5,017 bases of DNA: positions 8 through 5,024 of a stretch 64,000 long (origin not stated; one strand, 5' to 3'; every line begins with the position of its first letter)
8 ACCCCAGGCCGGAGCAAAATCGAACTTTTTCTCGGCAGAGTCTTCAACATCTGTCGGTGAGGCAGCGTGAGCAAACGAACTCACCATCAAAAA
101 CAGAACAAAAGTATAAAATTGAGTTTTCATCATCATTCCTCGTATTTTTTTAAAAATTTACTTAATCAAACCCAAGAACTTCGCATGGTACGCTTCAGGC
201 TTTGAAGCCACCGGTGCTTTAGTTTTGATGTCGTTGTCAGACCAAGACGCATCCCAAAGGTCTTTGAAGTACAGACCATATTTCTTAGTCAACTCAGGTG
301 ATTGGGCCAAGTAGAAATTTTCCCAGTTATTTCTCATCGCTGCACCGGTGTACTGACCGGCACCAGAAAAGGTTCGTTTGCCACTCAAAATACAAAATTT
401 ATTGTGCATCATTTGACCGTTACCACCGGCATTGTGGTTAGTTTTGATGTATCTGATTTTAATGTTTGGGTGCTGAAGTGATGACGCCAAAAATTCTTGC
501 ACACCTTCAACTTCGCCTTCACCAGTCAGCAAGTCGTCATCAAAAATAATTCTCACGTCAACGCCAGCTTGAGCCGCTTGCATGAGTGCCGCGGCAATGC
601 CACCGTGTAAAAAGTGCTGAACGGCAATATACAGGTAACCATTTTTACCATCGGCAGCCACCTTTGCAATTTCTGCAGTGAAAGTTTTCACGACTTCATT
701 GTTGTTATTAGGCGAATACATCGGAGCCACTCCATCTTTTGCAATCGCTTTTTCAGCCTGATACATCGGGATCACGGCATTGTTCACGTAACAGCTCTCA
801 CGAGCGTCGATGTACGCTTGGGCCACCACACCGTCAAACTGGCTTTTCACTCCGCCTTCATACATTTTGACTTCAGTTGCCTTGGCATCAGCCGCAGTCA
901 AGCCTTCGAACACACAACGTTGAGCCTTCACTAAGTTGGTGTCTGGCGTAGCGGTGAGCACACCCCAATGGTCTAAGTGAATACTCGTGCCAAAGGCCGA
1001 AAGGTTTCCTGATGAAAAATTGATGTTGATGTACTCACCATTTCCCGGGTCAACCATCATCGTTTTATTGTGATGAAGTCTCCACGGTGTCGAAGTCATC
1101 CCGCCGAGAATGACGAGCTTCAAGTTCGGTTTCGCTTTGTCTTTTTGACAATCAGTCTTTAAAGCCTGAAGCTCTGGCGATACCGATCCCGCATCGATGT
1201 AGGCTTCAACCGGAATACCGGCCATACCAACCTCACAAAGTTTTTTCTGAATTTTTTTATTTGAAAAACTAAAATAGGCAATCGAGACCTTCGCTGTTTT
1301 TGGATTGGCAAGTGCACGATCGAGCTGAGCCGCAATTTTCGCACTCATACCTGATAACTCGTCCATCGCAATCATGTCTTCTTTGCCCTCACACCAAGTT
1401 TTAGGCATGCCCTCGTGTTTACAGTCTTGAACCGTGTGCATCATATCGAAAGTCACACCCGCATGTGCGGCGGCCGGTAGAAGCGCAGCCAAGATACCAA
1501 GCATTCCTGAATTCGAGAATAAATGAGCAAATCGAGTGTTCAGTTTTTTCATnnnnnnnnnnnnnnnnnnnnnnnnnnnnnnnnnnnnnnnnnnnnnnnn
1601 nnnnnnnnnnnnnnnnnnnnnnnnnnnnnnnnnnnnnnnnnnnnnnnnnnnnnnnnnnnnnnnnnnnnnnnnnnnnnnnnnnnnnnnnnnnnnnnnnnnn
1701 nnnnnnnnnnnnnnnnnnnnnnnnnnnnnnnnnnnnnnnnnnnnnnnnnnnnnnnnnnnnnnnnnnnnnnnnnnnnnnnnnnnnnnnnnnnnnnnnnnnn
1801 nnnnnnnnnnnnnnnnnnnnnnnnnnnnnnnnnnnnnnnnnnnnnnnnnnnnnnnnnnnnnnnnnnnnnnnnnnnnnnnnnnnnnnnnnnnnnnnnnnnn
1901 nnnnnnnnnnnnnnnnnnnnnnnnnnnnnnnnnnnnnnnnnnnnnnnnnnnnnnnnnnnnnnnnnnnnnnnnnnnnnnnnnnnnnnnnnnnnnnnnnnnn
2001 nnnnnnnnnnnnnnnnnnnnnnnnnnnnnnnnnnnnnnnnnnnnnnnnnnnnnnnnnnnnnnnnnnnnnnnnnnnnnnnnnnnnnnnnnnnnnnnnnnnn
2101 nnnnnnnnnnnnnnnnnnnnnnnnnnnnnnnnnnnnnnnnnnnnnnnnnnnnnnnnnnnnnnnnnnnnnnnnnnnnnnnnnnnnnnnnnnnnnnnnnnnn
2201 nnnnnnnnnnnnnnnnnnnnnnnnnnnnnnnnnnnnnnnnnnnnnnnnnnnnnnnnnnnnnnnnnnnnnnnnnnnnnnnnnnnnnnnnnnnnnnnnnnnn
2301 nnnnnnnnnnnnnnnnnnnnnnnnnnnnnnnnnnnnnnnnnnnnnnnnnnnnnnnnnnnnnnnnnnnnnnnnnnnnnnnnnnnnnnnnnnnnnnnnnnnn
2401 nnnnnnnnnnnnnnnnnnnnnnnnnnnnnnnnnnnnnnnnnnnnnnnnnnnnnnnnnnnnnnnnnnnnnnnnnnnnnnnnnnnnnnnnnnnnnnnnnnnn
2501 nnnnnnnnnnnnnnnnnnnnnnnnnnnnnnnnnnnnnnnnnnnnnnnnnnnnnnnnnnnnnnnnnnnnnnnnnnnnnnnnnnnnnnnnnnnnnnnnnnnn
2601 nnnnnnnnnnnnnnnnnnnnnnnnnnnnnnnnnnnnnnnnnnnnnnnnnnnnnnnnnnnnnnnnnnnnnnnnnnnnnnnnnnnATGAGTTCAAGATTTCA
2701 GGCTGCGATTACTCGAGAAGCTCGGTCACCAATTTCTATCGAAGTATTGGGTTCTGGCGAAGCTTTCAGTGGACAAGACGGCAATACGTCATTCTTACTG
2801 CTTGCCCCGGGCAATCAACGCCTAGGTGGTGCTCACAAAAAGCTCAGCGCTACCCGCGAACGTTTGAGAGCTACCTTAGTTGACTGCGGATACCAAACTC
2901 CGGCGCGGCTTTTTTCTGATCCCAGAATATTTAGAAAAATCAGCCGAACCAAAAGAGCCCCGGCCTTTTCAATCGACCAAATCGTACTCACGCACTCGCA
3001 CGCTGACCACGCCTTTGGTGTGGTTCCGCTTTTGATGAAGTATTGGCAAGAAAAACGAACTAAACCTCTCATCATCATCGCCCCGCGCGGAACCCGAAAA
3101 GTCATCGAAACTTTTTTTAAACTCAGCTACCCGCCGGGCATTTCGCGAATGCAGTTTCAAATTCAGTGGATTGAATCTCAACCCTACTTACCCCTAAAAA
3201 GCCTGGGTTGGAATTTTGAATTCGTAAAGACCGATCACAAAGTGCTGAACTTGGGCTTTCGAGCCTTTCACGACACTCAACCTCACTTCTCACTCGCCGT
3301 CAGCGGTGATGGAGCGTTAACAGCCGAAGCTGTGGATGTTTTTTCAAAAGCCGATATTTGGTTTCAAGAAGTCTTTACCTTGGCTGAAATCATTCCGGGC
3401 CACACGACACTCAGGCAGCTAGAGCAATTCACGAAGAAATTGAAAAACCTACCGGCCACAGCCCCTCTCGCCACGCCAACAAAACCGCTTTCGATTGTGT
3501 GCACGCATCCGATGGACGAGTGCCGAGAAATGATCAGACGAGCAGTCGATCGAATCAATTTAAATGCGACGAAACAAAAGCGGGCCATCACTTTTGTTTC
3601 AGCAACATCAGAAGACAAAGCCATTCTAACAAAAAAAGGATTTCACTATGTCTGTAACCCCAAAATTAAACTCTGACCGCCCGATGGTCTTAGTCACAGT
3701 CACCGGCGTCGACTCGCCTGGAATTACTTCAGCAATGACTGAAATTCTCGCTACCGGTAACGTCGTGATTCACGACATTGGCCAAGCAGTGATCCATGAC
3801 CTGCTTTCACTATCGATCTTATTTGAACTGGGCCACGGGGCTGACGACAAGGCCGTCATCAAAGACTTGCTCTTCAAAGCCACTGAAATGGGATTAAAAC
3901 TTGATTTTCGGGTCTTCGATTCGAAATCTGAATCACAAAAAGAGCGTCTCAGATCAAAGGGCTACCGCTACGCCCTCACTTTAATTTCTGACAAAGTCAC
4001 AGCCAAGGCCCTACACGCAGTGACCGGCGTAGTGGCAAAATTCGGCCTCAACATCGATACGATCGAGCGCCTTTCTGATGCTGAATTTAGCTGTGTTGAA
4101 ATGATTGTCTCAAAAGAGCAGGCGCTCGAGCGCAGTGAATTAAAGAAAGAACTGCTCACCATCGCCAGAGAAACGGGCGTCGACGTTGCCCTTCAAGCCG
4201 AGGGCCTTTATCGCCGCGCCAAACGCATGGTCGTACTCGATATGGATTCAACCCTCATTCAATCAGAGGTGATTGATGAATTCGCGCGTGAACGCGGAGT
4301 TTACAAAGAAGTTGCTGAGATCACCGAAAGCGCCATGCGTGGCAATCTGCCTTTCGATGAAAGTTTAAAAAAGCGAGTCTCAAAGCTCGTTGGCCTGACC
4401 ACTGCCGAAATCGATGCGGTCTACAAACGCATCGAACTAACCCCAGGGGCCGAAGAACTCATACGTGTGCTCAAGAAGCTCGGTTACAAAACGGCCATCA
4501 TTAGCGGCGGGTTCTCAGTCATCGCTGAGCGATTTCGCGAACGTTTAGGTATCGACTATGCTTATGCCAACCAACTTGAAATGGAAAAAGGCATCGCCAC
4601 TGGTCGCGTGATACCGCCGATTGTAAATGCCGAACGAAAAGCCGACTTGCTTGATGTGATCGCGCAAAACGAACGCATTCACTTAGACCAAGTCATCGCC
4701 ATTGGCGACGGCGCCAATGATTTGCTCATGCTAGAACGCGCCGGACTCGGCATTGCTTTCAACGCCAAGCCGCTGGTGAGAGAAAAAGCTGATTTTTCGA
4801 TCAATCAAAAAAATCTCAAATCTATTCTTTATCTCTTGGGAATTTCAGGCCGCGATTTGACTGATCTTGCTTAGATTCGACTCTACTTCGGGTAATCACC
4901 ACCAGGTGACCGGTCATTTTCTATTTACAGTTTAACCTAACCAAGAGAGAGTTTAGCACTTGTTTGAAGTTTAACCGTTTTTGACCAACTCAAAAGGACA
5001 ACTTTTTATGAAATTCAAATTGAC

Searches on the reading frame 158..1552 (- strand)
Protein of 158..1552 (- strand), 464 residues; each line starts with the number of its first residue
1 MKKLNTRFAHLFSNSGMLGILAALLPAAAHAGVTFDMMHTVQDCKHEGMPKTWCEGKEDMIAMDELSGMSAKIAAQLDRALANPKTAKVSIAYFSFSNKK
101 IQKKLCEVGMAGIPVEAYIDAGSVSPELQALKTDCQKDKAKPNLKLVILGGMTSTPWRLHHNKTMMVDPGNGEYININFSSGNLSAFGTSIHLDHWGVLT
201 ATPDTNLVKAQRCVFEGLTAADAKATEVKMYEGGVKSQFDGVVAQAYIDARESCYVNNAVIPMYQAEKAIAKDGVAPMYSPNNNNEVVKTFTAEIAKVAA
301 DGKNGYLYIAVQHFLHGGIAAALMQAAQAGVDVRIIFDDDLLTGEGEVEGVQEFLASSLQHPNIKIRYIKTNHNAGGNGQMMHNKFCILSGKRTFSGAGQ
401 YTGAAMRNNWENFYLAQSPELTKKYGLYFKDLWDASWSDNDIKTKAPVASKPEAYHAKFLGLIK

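Call 20: search_protein_families(library=pfam, proteins=[window:158-1552:-])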
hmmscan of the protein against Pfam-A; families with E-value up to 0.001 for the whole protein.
window:158-1552:- (464 aa): 2 families
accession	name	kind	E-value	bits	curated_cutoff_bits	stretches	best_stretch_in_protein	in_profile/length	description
PF13091.12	PLDc_2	-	4.9e-21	75.4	27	1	306-433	11-132/132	PLD-like domain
PF13090.12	PP_kinase_C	-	7.8e-05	22.7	25.8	0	284-337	9-61/172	Polyphosphate kinase C-terminal domain 2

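Call 24: find_encoding_contigs(protein=window:158-1552:-, flank=10000, max_places=10)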
Protein window:158-1552:- (464 aa): 3 contigs read that carry it; 2 places shown.
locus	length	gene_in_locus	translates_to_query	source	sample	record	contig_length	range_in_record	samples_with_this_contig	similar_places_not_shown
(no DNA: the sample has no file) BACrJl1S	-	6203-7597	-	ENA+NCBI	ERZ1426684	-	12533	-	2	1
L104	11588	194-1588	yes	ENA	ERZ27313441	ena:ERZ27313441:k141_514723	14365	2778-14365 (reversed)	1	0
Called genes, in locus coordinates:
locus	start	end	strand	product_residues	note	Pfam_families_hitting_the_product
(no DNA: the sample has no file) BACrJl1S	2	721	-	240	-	?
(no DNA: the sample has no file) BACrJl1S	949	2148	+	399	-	PF00108:Thiolase_N, PF00109:ketoacyl-synt (faint), PF08545:ACP_syn_III (faint), PF02803:Thiolase_C, PF22691:Thiolase_C_1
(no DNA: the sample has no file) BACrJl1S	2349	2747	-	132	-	-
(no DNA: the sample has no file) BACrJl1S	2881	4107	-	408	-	PF13740:ACT_6, PF01842:ACT (faint), PF21086:ACT_PSP_2, PF00702:Hydrolase, PF06888:Put_Phosphatase (faint), PF12710:HAD, PF13419:HAD_2 (faint), PF08282:Hydrolase_3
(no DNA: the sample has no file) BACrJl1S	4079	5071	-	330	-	PF00753:Lactamase_B, PF12706:Lactamase_B_2, PF23023:Anti-Pycsar_Apyc1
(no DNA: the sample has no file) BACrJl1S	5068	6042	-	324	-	PF00795:CN_hydrolase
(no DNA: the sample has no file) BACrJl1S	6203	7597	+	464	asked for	PF13091:PLDc_2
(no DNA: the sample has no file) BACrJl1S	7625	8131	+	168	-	-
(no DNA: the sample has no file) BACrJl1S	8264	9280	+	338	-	-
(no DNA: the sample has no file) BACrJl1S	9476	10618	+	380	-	-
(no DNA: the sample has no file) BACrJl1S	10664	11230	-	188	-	PF00702:Hydrolase, PF13419:HAD_2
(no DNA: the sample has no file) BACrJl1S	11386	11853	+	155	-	PF00692:dUTPase, PF22769:DCD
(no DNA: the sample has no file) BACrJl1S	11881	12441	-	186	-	PF04305:DUF455, PF02915:Rubrerythrin (weak)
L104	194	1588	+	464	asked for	PF13091:PLDc_2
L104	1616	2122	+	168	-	-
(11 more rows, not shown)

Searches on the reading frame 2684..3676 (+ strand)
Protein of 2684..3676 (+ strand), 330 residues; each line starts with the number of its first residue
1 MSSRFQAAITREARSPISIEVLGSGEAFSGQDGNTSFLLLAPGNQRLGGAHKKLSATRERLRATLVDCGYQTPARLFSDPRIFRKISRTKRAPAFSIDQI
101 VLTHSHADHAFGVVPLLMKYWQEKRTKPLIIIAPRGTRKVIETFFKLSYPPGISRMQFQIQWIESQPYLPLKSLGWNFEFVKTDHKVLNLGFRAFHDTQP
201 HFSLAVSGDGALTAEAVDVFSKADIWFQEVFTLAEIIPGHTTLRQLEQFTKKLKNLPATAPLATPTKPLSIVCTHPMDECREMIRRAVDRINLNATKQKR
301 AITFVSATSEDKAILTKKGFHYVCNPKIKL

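Call 20: search_protein_families(library=pfam, proteins=[window:2684-3676:+])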
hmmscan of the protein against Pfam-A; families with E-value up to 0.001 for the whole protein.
window:2684-3676:+ (330 aa): 2 families
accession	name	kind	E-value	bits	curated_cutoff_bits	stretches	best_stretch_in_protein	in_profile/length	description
PF12706.13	Lactamase_B_2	-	2e-09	37.8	27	1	65-254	4-191/200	Beta-lactamase superfamily domain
PF00753.33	Lactamase_B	-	8.8e-09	36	22.7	1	63-149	17-96/196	Metallo-beta-lactamase superfamily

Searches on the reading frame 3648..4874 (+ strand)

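Call 20: search_protein_families(library=pfam, proteins=[window:3648-4874:+])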
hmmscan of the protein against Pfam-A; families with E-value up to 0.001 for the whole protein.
window:3648-4874:+ (408 aa): 8 families
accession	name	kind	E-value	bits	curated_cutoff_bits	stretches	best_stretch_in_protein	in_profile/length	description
PF12710.13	HAD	-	2.8e-23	83.8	27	1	195-363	1-189/189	haloacid dehalogenase-like hydrolase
PF00702.32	Hydrolase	-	1.4e-22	81.4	26.4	1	194-366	3-191/191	haloacid dehalogenase-like hydrolase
PF13740.12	ACT_6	-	3.3e-21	75.4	23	1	13-87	2-75/76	ACT domain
PF08282.18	Hydrolase_3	-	7.8e-13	49.2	20.9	1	331-396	188-254/255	haloacid dehalogenase-like hydrolase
PF21086.3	ACT_PSP_2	-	7e-12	45.7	24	1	111-183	6-77/77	ACT domain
PF06888.18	Put_Phosphatase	-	5.8e-07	29.6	27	1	194-302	2-112/234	Putative Phosphatase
PF01842.31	ACT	-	1.2e-05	25.4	27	0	16-74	3-61/66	ACT domain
PF13419.12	HAD_2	-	1.9e-05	25.3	23.8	1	241-367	59-173/178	Haloacid dehalogenase-like hydrolase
